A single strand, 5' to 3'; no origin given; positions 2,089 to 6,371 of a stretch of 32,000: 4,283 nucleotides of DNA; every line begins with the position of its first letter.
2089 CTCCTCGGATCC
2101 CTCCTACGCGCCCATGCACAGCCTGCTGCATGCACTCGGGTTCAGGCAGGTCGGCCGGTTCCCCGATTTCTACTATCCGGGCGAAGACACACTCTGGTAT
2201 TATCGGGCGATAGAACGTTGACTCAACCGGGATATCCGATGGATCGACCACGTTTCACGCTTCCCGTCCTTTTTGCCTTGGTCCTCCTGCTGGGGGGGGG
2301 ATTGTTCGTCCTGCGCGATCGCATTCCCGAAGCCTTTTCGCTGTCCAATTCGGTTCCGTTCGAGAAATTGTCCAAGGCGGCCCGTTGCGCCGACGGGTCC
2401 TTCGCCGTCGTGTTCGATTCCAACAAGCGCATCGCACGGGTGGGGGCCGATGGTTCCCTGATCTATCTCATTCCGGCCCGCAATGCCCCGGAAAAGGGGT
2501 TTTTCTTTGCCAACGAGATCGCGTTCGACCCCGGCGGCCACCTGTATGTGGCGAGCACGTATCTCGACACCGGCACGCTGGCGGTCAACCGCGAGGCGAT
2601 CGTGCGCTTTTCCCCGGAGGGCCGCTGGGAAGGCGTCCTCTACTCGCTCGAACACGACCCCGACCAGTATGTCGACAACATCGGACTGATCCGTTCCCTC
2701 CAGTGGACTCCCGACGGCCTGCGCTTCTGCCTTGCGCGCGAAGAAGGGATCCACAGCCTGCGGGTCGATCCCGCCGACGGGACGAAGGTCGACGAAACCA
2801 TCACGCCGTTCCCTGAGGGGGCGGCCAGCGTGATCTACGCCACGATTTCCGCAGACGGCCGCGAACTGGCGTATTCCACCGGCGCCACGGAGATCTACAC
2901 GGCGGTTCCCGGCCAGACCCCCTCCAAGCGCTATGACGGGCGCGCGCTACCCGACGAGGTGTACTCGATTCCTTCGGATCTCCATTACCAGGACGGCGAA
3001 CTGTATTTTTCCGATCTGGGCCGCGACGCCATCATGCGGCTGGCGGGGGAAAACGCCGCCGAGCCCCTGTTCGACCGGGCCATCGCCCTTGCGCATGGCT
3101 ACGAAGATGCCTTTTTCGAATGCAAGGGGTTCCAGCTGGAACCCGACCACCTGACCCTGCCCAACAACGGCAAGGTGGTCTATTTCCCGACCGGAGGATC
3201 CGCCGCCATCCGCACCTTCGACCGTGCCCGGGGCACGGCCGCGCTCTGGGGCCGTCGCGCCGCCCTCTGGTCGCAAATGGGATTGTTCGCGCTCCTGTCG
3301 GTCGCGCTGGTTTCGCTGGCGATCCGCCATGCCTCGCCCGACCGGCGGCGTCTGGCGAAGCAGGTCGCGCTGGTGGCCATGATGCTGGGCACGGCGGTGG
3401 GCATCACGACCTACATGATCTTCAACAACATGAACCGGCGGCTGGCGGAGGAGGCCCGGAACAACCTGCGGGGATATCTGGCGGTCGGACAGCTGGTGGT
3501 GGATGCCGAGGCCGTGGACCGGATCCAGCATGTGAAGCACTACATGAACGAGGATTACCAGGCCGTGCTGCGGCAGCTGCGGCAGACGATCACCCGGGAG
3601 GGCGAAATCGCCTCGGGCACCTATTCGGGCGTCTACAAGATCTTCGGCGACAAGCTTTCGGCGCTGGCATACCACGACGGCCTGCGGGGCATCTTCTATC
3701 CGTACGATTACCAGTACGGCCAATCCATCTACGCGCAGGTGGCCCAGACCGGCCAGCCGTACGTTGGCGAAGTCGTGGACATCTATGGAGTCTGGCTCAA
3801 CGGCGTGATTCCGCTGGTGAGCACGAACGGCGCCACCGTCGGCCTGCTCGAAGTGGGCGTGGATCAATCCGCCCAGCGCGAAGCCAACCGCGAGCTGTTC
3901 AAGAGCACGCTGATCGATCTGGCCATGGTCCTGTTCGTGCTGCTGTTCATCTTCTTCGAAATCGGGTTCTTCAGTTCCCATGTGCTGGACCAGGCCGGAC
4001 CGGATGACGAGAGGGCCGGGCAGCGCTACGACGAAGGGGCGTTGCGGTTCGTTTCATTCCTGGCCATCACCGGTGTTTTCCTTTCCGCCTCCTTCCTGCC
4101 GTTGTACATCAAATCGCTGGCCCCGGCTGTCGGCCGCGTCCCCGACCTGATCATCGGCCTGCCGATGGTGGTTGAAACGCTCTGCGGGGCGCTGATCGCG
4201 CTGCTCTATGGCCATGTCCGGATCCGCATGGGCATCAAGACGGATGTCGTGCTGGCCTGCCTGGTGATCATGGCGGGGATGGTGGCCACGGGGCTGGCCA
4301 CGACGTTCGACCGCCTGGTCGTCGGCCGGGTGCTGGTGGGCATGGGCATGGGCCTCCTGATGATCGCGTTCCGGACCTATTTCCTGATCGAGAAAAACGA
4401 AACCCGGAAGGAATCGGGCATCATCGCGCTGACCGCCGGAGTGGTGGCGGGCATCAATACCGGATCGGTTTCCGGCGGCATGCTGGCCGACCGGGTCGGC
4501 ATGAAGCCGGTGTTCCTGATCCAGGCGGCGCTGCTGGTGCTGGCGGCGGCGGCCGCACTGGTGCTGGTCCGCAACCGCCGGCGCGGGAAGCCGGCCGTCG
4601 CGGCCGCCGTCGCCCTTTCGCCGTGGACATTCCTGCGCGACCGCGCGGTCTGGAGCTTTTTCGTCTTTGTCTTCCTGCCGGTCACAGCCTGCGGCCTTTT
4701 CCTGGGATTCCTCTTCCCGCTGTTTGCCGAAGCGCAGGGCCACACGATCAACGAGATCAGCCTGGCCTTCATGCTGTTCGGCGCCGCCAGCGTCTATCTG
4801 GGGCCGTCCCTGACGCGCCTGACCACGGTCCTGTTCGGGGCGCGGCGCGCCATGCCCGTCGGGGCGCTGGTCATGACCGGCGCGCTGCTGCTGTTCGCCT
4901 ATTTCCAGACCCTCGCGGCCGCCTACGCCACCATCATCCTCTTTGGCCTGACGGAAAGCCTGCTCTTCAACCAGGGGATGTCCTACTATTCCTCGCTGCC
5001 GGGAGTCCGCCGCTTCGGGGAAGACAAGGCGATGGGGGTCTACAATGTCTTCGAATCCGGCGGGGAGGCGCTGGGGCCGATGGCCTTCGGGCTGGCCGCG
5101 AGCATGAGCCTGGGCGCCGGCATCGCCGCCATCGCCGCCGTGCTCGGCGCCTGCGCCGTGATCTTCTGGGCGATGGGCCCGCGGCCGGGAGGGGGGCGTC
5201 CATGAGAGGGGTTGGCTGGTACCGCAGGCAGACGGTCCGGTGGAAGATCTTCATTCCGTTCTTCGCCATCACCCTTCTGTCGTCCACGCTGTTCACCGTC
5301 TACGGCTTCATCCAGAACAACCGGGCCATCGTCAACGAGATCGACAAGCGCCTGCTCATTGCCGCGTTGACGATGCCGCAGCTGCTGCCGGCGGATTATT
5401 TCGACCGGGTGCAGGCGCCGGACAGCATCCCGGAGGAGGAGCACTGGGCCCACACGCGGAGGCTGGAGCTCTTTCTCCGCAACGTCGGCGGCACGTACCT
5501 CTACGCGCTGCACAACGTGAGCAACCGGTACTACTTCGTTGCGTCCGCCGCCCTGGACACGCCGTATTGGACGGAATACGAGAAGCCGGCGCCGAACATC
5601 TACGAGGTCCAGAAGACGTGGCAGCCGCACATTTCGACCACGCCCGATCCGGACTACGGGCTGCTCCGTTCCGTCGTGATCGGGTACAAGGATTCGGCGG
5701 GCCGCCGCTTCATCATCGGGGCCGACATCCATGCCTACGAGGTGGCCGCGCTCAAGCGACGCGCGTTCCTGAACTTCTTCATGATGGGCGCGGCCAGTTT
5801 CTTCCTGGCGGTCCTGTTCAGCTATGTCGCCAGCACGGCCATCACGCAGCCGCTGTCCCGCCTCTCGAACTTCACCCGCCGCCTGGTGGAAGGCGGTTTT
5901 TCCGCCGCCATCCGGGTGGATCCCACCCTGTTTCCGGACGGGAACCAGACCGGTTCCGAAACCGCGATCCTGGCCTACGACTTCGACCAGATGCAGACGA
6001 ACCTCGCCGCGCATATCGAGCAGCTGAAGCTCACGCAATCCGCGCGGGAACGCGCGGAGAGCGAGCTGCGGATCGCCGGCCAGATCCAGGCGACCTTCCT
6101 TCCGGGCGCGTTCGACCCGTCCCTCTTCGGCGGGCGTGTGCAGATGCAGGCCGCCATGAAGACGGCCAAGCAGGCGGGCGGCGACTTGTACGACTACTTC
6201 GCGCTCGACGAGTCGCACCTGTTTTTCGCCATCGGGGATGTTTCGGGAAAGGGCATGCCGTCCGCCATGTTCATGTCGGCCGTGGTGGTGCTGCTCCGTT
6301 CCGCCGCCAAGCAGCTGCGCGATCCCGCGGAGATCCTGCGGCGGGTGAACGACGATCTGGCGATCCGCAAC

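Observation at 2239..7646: Sensor-fused MFS transporter translationally coupled to a partner-switching module that has no sigma factor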

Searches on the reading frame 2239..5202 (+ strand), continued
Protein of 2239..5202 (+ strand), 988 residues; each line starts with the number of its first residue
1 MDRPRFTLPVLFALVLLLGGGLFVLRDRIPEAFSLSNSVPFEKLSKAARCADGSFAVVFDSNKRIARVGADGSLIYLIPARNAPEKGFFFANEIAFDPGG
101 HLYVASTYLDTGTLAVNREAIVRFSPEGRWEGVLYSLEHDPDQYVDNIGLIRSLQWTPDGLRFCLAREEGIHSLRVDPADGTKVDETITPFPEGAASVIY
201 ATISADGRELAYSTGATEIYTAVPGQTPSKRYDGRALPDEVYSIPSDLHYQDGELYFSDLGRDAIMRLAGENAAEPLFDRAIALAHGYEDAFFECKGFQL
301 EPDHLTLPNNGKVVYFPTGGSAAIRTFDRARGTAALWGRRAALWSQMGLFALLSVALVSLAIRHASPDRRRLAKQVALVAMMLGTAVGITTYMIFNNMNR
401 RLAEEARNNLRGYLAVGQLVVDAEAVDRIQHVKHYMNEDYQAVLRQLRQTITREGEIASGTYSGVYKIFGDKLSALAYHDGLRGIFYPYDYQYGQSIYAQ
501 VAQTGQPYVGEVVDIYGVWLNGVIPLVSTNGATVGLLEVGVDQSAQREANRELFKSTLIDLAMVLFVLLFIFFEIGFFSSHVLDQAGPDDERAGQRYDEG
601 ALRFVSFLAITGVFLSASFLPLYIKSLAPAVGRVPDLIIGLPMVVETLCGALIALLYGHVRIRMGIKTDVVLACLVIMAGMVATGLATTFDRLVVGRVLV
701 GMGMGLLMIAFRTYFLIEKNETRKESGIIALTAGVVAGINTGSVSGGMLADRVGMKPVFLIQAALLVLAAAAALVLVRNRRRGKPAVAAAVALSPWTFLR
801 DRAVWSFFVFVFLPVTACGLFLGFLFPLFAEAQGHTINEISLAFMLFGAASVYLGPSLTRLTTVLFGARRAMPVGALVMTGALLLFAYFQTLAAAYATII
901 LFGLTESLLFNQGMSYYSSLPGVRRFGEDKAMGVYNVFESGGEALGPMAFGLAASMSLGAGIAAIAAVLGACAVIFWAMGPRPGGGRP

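Call 39: predict_structure(alignment_id=A1)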
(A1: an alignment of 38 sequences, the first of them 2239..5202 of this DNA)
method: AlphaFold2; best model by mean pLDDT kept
length: 988 residues; sequences in the alignment: 38
mean_pLDDT: 85.0   pTM: 0.77
mean pLDDT of the five models: 85.0, 83.4, 83.3, 81.5, 80.9
residues with pLDDT >= 90: 406; 70-90: 509; 50-70: 57; < 50: 16
segments of 3 or more residues with pLDDT < 50: 486-488, 578-580, 787-789, 984-988
pLDDT, mean of each block of 10 residues (from residue 1): 67 88 84 85 91 94 93 91 92 95 95 89 95 93 80 93 93 95 94 80 95 92 95 92 91 93 92 94 91 86 92 89 89 88 93 89 75 76 79 79 84 93 93 88 93 83 88 83 54 84 91 80 93 93 84 82 82 60 54 76 89 91 87 69 89 78 79 95 93 93 90 77 72 82 90 92 95 87 55 76 86 87 86 85 85 72 75 88 90 87 80 76 73 80 84 77 89 85 50
secondary structure, 60 per line:
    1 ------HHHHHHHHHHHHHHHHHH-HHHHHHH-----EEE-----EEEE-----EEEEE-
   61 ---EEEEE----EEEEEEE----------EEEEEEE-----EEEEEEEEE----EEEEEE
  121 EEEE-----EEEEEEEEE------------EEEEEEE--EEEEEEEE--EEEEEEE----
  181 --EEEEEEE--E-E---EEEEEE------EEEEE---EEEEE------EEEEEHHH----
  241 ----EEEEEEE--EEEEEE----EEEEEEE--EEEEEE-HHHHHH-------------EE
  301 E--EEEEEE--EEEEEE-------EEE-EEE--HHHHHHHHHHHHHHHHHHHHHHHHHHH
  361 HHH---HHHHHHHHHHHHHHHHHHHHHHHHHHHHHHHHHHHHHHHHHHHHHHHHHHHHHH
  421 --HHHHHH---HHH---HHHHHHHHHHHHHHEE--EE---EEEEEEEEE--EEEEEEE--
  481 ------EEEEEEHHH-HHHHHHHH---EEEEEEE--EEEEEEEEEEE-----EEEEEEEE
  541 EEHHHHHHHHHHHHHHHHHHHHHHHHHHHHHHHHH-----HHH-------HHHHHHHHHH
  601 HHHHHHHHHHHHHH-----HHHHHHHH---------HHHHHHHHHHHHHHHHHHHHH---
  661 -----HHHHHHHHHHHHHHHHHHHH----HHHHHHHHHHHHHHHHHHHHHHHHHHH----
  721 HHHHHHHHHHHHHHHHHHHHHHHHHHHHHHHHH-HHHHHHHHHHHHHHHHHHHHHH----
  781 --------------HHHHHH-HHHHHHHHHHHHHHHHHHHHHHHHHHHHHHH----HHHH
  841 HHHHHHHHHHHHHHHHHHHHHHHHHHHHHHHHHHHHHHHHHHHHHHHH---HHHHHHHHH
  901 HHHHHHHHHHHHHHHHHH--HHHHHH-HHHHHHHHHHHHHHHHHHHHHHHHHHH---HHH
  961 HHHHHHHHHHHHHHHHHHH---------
elements in order (helices of 4 or more, strands of 3 or more residues): H7-24 H26-32 E38-40 E46-49 E55-59 E64-68 E73-79 E90-96 E102-110 E115-124 E130-138 E151-157 E160-167 E170-176 E183-189 E198-203 E210-214 E218-222 E229-233 E245-251 E254-259 E264-270 E273-278 H280-285 E299-301 E304-309 E312-317 E325-327 E329-331 H334-363 H367-420 H423-428 H438-451 E461-469 E472-478 E487-492 H497-504 E508-514 E517-527 E533-542 H543-575 H591-614 H620-627 H637-657 H666-685 H690-716 H721-753 H755-776 H795-800 H802-832 H837-888 H892-918 H921-926 H928-954 H958-979
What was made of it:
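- On Major facilitator superfamily (Pfam MFS_1; DHA1-like): AF2 helices span residues 591-979 (call 39).
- A confident single-chain AF2 model (call 39).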

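Call 81: search_protein_families(library=pfam, proteins=[L007:13894-14649:+, L007:14772-15785:+], max_evalue=1)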
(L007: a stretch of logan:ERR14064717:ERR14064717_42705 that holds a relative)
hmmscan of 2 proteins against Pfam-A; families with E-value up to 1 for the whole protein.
L007:13894-14649:+ (252 aa): 1 family
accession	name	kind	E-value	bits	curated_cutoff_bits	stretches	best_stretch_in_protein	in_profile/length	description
PF13609.12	Porin_4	-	0.3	11.3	27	1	72-153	195-269/310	Gram-negative porin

L007:14772-15785:+ (338 aa): 4 families
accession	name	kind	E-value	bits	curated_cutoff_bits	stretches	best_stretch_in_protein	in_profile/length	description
PF05719.16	GPP34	-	3.4e-49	168.1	29.1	1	127-326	2-201/201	Golgi phosphoprotein 3 (GPP34)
PF01740.26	STAS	-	3.5e-19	69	22.6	1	6-106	5-106/106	STAS domain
PF13466.11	STAS_2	-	2.9e-13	50.2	29.2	1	14-93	1-79/80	STAS domain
PF21828.1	DUF6888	-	0.23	11.8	27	1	129-148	23-42/55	Domain of unknown function (DUF6888)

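Call 89: fold_search(model_id=the predicted structure, library=pdb)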
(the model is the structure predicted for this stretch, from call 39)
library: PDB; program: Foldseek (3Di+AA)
matches with E <= 10: 1360; with E <= 0.001: 637
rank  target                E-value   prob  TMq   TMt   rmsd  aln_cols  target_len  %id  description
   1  8ttf_A                6.2e-09  1.00  0.32  0.75   4.6       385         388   19  NorA double mutant - E222QD307N at pH 7.5 (released 2024-05-29)
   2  8xo9                  7.3e-09  1.00  0.34  0.81   3.5       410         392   16  VMAT2 complex with noradrenaline in cytosol-facing state (released 2024-05-08)
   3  8jtc                  7.3e-09  1.00  0.35  0.82   4.0       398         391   16  Human VMAT2 complex with reserpine (released 2023-11-29)
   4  8tth_A                7.6e-09  1.00  0.32  0.79   4.3       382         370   19  NorA single mutant - D307N at pH 7.5 (released 2024-05-29)
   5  8wll                  1.1e-08  1.00  0.35  0.84   3.6       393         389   16  Cryo-EM structure of human VMAT2 Y422C, in the presence of reserpine, determined in an inward-facing conformation (released 2024-06-12)
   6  8wvg_A                1.5e-08  1.00  0.33  0.75   4.4       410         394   15  Human VMAT2 in complex with tetrabenazine (released 2024-09-25)
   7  8tte_A                1.6e-08  1.00  0.33  0.81   4.1       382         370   19  Protonated state of NorA at pH 5.0 (released 2024-05-29)
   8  8t6a                  1.7e-08  1.00  0.34  0.82   3.6       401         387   15  Human VMAT2 in complex with reserpine (released 2023-11-01)
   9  8wrd_A                2.2e-08  1.00  0.33  0.74   4.9       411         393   16  Human VMAT2 in the apo state (released 2024-09-25)
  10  8thr                  3.2e-08  1.00  0.31  0.73   5.0       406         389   15  Structure of the human vesicular monoamine transporter 2 (VMAT2) bound to tetrabenazine in an occluded conformation (released 2023-10-25)
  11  8t69                  3.5e-08  1.00  0.32  0.74   5.0       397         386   16  Human VMAT2 in complex with tetrabenazine (released 2023-11-01)
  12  9b3o                  3.6e-08  1.00  0.32  0.80   4.1       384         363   18  NorA in inward-occluded conformation (NorA-BRIL fusion) (released 2024-12-11)
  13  8ttg_A                4.1e-08  1.00  0.32  0.79   4.2       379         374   18  NorA single mutant - E222Q at pH 7.5 (released 2024-05-29)
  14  8ex4                  4.3e-08  1.00  0.33  0.73   4.1       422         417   18  Human S1P transporter Spns2 in an inward-facing open conformation (state 1) (released 2023-05-31)
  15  9b3m                  5.4e-08  1.00  0.32  0.80   4.5       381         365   18  NorA in inward-open conformation (NorA-BRIL fusion) (released 2024-12-11)
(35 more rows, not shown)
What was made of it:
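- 4009..5175 (+): 12-TM MFS domain of DHA1 (drug/amine:H+ antiporter) type (residues 591-979). Closest structures by Foldseek are NorA, VMAT1/2, SotB and SPNS2, TM-score on target 0.73-0.86 (call 89).
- On Major facilitator superfamily (Pfam MFS_1; DHA1-like): Foldseek TM-score on target is 0.73-0.86 against NorA, VMAT1/2 and SotB (call 89).
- The closest MFS structures are ordinary exporters (call 89).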

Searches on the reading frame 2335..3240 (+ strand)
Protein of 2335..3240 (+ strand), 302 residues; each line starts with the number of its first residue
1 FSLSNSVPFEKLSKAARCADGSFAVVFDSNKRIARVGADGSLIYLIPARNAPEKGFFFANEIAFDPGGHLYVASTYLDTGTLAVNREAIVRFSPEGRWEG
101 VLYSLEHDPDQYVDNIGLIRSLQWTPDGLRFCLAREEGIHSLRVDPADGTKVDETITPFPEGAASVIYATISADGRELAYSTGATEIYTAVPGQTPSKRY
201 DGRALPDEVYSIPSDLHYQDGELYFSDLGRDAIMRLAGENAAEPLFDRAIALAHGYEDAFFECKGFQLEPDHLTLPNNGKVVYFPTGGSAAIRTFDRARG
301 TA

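Call 81: search_protein_families(library=pfam, proteins=[window:2335-3240:+], max_evalue=1)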
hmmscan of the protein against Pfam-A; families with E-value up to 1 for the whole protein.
window:2335-3240:+ (302 aa): 1 family
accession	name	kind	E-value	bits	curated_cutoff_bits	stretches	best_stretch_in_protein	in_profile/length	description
PF08450.18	SGL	-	0.012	15.6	26.3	1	17-132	48-149/246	SMP-30/Gluconolactonase/LRE-like region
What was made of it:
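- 2335..3231 (+): Ectodomain 1: six-bladed NHL-type beta-propeller (residues 33-331). Weak Pfam SGL hit, E 0.012 (call 81).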

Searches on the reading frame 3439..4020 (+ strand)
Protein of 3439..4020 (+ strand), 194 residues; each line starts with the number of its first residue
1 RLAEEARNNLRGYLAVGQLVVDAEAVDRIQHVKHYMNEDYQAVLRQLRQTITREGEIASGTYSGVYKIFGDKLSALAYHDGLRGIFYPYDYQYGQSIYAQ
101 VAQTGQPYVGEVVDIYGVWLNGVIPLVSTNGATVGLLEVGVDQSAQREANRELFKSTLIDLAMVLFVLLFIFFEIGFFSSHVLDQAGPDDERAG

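Call 81: search_protein_families(library=pfam, proteins=[window:3439-4020:+], max_evalue=1)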
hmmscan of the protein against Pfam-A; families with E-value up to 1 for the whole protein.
window:3439-4020:+ (194 aa): 5 families
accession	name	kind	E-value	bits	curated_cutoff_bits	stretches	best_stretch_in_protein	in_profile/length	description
PF17203.10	sCache_3_2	-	0.00091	19.8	28.4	1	90-152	71-137/140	Single cache domain 3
PF17202.10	sCache_3_3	-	0.00094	19.9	28.8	1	94-148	48-102/107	Single cache domain 3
PF14827.12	dCache_3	-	0.022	14.7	25.7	1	99-142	101-143/239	Double sensory domain of two-component sensor kinase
PF03631.20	Virul_fac_BrkB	-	0.061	13.4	33.7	1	100-178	55-135/259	Virulence factor BrkB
PF25638.1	DUF5983_N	-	0.25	11.5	27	0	112-134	20-42/56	Family of unknown function (DUF5983) N-terminal domain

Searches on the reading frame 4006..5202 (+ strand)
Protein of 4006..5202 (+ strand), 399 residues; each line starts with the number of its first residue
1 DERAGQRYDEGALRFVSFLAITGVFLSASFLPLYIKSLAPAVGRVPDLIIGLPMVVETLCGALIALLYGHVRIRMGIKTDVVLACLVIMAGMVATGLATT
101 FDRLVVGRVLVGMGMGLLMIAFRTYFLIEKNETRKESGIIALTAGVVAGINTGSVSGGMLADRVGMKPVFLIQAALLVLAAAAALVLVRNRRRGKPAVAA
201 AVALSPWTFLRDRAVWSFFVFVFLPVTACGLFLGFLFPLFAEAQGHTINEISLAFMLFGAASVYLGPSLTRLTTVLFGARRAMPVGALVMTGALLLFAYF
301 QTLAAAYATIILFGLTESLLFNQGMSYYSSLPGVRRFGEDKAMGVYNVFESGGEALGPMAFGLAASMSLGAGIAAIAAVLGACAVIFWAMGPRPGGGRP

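Call 63: search_solved_structures(query=window:4006-5202:+, max_evalue=0.01)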
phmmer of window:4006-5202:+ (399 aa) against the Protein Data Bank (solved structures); distinct sequences matched with E-value up to 0.01: 1.
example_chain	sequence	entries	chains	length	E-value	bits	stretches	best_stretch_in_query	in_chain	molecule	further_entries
3wdo_A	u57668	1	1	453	0.0021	20.4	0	11-190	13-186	MFS Transporter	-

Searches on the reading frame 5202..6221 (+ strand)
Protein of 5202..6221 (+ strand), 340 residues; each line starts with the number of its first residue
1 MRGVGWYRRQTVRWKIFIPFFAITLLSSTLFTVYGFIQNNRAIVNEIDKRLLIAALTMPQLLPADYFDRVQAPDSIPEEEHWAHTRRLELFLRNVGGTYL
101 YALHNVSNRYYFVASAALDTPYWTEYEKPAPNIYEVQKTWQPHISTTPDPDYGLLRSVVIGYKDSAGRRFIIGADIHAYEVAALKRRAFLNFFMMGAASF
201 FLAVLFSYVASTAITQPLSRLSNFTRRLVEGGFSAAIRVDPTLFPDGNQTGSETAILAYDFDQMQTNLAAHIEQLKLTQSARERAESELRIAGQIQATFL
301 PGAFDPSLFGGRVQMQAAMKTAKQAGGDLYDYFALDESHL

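Call 81: search_protein_families(library=pfam, proteins=[window:5202-6221:+], max_evalue=1)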
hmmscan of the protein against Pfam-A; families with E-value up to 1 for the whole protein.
window:5202-6221:+ (340 aa): 1 family
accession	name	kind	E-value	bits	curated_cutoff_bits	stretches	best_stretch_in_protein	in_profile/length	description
PF25471.1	TM_PetC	-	0.013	15.7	37.1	1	180-204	3-27/48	Iron-sulfur subunit PetC transmembrane anchor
